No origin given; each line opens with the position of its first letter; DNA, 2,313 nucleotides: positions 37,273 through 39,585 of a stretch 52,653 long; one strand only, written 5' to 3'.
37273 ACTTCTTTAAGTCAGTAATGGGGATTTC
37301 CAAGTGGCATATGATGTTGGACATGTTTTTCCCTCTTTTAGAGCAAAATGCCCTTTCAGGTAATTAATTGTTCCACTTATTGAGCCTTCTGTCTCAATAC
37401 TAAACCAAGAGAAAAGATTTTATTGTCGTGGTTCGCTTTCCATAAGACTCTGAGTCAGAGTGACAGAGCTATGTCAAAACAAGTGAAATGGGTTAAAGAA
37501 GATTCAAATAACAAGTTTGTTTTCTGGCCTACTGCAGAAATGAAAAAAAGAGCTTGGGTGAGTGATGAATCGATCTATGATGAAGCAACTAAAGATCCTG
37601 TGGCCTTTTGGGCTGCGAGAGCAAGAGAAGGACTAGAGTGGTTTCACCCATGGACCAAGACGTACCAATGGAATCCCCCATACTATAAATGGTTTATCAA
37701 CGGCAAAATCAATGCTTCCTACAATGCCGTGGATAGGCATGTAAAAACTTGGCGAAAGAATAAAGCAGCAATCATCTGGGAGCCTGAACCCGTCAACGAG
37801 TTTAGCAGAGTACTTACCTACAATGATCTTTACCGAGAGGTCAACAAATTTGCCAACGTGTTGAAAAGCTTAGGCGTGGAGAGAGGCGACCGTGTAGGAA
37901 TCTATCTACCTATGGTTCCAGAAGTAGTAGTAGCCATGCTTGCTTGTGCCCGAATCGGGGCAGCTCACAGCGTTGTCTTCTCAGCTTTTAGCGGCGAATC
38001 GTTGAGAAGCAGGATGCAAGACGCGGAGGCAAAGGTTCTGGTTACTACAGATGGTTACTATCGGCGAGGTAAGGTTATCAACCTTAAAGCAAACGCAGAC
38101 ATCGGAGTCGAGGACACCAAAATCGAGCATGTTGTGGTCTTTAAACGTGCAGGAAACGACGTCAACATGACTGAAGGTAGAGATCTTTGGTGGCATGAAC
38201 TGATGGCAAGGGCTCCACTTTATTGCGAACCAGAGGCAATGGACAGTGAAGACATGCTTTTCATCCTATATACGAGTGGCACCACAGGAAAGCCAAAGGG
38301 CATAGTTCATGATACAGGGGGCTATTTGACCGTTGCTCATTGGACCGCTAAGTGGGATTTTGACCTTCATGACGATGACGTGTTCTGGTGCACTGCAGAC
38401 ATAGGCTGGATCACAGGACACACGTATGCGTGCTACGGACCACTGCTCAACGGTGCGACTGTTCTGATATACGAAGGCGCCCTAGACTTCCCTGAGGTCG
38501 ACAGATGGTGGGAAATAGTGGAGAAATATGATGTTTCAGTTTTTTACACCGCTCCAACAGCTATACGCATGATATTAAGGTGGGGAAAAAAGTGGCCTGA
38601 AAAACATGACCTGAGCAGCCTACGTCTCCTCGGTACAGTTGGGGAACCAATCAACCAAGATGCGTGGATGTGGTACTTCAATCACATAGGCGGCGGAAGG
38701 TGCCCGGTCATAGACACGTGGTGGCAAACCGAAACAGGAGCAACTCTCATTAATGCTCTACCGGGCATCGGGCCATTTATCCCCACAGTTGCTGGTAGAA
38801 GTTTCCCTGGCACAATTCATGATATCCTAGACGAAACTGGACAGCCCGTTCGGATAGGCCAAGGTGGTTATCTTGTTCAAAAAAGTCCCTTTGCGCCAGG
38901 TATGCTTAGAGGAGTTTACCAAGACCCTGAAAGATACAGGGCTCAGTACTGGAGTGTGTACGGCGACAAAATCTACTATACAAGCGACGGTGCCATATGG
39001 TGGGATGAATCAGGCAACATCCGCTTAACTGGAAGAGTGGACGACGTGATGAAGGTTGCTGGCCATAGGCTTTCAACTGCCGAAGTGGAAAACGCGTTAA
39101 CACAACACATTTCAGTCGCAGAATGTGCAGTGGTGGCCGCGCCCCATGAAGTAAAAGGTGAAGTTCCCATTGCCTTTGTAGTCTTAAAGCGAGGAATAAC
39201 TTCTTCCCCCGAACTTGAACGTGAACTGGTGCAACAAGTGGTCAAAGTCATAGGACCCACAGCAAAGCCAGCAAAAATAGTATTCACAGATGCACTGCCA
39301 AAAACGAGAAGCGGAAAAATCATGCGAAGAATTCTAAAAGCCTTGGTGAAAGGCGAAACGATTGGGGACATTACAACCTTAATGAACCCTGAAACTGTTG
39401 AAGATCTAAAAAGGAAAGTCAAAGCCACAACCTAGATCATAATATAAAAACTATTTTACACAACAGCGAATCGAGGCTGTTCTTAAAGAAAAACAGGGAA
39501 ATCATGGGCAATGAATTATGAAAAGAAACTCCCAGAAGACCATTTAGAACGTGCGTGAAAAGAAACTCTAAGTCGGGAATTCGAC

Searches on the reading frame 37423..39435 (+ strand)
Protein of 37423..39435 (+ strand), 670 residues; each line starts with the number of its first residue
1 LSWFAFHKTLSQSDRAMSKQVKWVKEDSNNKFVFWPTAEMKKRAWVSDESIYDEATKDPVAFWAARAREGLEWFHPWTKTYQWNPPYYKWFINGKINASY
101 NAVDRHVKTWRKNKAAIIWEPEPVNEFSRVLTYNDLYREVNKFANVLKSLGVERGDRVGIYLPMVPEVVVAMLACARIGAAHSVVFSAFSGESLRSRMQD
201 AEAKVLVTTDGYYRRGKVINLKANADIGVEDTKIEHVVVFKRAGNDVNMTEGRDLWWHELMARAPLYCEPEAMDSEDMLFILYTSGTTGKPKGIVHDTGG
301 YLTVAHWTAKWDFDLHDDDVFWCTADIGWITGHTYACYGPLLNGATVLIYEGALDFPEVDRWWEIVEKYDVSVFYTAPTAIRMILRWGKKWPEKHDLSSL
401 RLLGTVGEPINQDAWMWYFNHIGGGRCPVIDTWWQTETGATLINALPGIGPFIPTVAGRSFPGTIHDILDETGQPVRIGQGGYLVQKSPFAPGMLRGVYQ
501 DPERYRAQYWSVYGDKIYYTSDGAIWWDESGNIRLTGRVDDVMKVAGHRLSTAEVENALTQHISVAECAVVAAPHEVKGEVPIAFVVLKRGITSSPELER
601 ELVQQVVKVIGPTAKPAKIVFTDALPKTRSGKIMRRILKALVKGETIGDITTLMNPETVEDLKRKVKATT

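Call 60: search_protein_families(library=pfam, proteins=[window:37423-39435:+])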
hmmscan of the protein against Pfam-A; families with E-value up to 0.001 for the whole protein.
window:37423-39435:+ (670 aa): 3 families
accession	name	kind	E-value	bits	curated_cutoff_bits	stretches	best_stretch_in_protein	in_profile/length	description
PF00501.34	AMP-binding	-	4.1e-87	292.9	29.9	1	105-497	3-382/384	AMP-binding enzyme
PF13193.12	AMP-binding_C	-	7.8e-27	94.5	24.5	1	554-632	1-76/76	AMP-binding enzyme C-terminal domain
PF16177.11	ACAS_N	-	2.4e-18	66.1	27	1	50-102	3-55/55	Acetyl-coenzyme A synthetase N-terminus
